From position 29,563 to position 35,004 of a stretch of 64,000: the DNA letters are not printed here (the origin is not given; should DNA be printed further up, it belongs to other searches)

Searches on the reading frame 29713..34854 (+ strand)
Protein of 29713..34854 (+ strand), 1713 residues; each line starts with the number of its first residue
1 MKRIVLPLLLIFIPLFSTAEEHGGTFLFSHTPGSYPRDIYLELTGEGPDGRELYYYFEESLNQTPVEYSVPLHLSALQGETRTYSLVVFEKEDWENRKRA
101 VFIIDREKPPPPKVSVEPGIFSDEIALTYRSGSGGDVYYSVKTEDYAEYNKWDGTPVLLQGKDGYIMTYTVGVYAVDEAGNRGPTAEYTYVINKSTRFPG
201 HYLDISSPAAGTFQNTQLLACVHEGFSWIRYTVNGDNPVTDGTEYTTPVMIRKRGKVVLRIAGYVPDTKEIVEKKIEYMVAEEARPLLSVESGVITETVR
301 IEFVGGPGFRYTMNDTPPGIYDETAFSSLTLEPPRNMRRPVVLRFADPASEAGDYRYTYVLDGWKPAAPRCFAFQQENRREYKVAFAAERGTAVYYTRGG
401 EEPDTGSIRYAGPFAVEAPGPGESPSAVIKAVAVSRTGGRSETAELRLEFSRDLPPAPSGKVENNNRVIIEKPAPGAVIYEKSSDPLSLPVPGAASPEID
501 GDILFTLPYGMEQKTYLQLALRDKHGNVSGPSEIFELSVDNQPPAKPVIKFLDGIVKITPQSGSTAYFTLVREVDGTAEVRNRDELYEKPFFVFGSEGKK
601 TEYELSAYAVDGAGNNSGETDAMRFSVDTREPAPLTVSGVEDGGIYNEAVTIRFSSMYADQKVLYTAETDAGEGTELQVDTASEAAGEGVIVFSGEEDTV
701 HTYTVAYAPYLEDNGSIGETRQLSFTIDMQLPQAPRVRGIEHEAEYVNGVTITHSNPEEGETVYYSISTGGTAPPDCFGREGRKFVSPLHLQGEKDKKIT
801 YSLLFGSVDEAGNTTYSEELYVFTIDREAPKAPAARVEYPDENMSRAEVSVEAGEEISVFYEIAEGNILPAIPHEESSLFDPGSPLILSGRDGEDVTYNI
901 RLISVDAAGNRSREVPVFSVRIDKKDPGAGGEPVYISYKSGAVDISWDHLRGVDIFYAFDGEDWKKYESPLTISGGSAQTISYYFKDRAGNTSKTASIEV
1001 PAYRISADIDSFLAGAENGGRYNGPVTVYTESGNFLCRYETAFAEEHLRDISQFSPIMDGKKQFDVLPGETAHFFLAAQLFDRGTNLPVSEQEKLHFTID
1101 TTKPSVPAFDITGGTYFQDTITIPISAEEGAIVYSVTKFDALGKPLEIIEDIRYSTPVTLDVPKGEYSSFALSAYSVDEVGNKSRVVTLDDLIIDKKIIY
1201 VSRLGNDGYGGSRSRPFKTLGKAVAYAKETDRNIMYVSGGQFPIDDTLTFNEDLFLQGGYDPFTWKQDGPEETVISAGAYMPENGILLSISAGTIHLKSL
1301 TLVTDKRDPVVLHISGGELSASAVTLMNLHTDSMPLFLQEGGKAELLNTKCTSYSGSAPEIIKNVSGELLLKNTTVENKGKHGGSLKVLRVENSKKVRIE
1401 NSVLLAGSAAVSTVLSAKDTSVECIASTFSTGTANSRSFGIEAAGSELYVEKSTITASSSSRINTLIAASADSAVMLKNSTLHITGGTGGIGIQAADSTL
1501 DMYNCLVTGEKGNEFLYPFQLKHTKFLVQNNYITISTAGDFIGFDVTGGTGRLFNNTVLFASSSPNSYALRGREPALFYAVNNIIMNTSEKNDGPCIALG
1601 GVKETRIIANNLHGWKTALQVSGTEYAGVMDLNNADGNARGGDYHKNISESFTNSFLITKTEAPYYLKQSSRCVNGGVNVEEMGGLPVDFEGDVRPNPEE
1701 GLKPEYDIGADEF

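Call 73: search_protein_families(library=pfam, proteins=[window:29713-34854:+], max_evalue=0.00001)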
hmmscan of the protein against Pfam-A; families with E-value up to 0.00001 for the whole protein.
window:29713-34854:+ (1713 aa): 4 families
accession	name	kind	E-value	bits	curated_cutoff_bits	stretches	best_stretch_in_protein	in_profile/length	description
PF13287.12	Fn3_assoc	-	3.5e-18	65.9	23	1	387-444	4-55/59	Fn3 associated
PF13290.12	CHB_HEX_C_1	-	5.1e-16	58.8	22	0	386-443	14-65/67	Chitobiase/beta-hexosaminidase C-terminal domain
PF19077.6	Big_13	-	2.3e-08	34.9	27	0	598-629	72-102/102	Bacterial Ig-like domain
PF17936.7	Big_6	-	2.5e-06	28.1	27.6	0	977-1001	58-82/83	Bacterial Ig domain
